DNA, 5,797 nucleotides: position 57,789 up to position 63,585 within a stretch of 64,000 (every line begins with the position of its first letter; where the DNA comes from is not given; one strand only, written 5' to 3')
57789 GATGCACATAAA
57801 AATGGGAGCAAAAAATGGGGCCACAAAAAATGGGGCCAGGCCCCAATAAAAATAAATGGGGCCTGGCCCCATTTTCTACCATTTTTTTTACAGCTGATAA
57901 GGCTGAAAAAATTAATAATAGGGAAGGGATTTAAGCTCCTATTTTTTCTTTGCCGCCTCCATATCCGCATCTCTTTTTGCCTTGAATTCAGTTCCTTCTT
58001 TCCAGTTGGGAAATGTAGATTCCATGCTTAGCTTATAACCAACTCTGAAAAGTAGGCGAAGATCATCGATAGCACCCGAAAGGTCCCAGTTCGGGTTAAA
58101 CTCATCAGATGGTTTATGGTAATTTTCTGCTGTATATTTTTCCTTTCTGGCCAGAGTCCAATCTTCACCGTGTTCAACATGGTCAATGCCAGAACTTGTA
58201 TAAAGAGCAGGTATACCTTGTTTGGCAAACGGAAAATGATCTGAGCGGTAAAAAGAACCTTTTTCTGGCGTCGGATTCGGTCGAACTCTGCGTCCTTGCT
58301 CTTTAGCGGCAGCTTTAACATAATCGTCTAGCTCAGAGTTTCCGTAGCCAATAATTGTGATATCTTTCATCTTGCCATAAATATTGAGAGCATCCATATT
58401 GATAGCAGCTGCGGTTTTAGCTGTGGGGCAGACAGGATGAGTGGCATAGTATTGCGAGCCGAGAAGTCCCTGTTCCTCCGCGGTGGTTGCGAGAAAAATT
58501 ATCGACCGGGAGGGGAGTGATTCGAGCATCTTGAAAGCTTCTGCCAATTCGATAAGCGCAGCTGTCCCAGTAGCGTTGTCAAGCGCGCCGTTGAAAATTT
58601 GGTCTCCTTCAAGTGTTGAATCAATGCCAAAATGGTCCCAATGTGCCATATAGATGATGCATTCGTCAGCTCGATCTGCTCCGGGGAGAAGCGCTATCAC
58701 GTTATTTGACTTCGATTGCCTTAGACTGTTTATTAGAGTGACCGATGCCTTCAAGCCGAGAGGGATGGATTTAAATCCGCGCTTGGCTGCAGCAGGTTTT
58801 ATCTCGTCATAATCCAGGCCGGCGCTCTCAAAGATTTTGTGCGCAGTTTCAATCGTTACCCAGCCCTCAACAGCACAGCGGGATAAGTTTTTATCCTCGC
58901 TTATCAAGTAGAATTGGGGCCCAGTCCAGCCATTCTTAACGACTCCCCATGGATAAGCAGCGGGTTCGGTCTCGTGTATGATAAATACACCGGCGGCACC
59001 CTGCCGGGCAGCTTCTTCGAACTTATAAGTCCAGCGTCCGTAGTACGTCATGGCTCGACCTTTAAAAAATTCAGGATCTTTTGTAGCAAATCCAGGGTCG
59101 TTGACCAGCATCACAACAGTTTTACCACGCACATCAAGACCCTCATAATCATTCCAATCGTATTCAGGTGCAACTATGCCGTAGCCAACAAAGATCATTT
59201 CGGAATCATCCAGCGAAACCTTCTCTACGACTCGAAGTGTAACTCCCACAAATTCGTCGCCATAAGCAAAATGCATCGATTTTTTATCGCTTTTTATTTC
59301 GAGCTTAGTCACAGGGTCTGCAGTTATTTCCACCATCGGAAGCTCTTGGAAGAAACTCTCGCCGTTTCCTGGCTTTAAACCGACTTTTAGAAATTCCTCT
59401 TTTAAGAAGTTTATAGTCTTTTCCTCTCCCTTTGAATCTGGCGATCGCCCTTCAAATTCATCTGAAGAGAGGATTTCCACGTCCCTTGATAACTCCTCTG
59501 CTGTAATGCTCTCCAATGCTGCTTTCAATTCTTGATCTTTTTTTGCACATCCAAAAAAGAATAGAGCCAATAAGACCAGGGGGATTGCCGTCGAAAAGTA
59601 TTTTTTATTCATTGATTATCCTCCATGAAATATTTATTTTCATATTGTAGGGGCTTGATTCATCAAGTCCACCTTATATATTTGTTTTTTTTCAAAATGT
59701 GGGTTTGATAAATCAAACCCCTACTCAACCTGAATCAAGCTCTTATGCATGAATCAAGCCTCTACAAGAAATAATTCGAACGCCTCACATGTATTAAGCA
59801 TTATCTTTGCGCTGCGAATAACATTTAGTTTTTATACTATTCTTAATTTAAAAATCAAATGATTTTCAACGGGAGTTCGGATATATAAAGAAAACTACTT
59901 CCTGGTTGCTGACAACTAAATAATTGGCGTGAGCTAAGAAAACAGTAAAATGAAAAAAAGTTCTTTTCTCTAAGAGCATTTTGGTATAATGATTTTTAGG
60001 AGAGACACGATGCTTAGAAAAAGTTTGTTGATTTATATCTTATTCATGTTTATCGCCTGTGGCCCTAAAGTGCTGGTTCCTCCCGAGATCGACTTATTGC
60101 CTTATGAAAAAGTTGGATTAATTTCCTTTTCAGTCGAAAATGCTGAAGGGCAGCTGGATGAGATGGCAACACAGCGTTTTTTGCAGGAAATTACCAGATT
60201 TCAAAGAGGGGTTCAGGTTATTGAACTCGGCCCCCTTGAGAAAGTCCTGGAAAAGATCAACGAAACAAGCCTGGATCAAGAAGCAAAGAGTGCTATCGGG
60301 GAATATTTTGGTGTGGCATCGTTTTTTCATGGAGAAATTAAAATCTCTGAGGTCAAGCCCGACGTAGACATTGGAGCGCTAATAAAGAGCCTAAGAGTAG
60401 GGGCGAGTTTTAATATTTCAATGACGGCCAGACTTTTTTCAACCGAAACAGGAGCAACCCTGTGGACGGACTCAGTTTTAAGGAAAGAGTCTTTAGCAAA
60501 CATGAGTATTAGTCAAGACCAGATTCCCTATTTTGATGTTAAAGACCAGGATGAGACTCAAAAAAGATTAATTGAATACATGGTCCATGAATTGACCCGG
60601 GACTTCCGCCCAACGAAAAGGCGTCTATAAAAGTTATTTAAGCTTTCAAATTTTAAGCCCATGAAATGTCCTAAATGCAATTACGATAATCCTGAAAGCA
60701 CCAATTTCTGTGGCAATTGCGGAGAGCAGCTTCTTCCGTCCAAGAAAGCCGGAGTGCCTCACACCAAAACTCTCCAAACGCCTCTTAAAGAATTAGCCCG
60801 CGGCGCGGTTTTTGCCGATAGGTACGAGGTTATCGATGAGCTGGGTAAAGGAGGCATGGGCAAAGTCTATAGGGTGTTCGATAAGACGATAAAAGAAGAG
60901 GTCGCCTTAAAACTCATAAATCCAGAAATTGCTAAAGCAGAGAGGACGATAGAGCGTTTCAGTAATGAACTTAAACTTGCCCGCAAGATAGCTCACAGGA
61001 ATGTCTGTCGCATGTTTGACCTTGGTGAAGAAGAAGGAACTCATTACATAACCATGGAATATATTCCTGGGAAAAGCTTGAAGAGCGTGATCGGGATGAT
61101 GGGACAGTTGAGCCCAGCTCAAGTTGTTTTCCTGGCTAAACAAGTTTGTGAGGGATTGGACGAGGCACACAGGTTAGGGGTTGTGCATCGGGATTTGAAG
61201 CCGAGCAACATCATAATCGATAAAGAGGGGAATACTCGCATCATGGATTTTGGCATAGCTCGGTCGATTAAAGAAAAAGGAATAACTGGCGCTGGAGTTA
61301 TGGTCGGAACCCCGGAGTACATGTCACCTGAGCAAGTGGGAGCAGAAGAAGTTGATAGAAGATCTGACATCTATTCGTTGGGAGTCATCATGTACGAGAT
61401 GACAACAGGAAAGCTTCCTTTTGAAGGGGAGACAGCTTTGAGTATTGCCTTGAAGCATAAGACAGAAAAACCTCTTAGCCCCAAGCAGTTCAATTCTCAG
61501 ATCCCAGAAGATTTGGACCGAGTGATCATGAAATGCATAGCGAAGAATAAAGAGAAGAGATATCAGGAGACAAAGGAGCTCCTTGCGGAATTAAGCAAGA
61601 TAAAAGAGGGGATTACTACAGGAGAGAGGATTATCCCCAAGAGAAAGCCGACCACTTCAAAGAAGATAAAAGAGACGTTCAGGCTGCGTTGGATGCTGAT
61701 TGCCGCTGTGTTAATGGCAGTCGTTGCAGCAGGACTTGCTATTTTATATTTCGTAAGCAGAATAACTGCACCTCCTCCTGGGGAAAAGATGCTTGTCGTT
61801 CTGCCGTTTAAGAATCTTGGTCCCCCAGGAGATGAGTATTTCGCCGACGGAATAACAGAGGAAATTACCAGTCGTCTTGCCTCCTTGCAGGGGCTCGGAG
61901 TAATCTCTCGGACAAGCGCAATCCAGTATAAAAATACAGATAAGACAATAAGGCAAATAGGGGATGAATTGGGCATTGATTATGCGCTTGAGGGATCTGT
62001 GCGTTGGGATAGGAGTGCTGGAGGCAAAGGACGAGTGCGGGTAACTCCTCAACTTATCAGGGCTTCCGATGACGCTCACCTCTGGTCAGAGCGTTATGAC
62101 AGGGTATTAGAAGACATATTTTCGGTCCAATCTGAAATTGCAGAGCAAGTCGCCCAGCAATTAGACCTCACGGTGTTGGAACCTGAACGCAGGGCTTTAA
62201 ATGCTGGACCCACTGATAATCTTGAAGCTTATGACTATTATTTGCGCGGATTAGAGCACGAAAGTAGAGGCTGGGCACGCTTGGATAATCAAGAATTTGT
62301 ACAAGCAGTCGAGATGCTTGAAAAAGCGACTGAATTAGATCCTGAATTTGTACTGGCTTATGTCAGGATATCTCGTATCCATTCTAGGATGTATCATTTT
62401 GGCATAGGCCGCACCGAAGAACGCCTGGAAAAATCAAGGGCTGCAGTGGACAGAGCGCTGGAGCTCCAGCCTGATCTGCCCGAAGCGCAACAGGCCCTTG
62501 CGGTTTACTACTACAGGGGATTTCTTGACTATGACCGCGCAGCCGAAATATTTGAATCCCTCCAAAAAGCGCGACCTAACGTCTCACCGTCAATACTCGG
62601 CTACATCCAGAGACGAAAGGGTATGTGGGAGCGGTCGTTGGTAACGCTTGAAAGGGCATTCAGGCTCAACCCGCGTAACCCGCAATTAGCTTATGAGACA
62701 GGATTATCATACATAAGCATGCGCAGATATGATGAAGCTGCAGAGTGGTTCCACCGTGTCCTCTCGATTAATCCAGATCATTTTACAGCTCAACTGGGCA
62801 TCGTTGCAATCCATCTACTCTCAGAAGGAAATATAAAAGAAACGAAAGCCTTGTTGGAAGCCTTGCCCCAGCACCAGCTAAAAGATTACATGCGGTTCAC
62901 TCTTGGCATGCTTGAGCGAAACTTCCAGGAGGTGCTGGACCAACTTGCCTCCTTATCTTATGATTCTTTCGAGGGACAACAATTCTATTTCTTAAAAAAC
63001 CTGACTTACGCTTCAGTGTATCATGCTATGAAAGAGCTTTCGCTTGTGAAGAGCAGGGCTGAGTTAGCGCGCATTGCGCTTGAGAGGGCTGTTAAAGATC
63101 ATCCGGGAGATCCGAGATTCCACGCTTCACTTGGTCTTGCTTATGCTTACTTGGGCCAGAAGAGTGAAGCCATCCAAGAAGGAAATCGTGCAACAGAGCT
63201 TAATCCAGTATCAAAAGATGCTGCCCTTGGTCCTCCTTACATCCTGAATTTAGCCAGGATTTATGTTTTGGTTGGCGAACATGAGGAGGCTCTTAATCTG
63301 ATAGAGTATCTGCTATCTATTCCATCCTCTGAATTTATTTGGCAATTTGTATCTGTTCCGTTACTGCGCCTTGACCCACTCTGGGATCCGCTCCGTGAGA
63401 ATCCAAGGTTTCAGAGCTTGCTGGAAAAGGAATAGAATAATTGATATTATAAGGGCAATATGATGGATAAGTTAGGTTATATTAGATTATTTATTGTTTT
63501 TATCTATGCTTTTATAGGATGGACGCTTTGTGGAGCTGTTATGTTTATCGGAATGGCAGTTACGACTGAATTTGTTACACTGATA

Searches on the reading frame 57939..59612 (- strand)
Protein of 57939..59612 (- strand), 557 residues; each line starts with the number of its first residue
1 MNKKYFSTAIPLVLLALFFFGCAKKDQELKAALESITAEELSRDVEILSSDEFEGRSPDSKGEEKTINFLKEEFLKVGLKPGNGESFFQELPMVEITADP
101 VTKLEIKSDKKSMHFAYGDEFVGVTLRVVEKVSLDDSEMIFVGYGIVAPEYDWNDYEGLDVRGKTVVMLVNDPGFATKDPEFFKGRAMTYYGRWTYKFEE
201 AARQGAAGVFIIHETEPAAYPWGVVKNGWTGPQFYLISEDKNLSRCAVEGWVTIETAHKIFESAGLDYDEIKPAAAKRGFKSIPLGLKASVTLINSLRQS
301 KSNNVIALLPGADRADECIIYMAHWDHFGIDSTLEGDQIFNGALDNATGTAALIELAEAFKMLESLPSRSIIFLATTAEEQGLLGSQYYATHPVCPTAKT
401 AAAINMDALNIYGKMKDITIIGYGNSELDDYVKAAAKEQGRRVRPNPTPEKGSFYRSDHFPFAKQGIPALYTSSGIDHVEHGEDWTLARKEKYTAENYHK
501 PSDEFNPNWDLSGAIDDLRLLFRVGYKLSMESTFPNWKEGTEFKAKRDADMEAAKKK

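Call 11: search_protein_families(library=pfam, proteins=[window:57939-59612:-])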
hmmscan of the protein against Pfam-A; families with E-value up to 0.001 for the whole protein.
window:57939-59612:- (557 aa): 3 families
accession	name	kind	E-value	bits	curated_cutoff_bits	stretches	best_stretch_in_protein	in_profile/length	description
PF04389.22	Peptidase_M28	-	1.9e-49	168.5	21.3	1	304-518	1-188/193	Peptidase family M28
PF01546.33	Peptidase_M20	-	0.00021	21.7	24.6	0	342-397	32-82/206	Peptidase family M20/M25/M40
PF05343.19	Peptidase_M42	-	0.00038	20.1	23.2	1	334-392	123-179/292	M42 glutamyl aminopeptidase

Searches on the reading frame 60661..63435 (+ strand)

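Call 11: search_protein_families(library=pfam, proteins=[window:60661-63435:+])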
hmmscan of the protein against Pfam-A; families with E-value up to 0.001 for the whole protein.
window:60661-63435:+ (924 aa): 25 families
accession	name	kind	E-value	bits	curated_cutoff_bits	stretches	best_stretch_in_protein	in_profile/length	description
PF00069.31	Pkinase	-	6.5e-60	203.2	31.7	1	55-302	1-253/263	Protein kinase domain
PF07714.23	PK_Tyr_Ser-Thr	-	3e-38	132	23.1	1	57-302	3-250/258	Protein tyrosine and serine/threonine kinase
PF07719.23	TPR_2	-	1.2e-22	78.5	27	1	676-707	3-34/34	Tetratricopeptide repeat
PF00515.34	TPR_1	-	4.5e-20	71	27.8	1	681-707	8-34/34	Tetratricopeptide repeat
PF13414.12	TPR_11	-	3e-17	62.5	26.8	0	647-684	1-38/42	TPR repeat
PF13432.12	TPR_16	-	5.4e-17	62.3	32.7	2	649-706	6-63/65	Tetratricopeptide repeat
PF13181.12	TPR_8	-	2.4e-16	58.8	25.7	0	681-707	8-34/34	Tetratricopeptide repeat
PF13428.12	TPR_14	-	1.4e-15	56.7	23.5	0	676-712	3-39/44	Tetratricopeptide repeat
PF14559.12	TPR_19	-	1.5e-15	57.7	25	1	686-741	3-57/68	Tetratricopeptide repeat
PF13431.12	TPR_17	-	4.8e-13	48.7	24.4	0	807-839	2-34/34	Tetratricopeptide repeat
PF13176.12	TPR_7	-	4e-11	42.5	27.9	0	862-886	3-27/36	Tetratricopeptide repeat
PF13371.12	TPR_9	-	1.8e-10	41.1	35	1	649-707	4-62/73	Tetratricopeptide repeat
PF03109.22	ABC1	-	7.4e-09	35.5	22.9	1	127-206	142-220/244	ABC1 atypical kinase-like domain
PF13424.12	TPR_12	-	7.7e-08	32.9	30.1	0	801-847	27-74/77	Tetratricopeptide repeat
PF12895.13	ANAPC3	-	4.1e-07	30.6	27.2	0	624-695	5-77/82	Anaphase-promoting complex, cyclosome, subunit 3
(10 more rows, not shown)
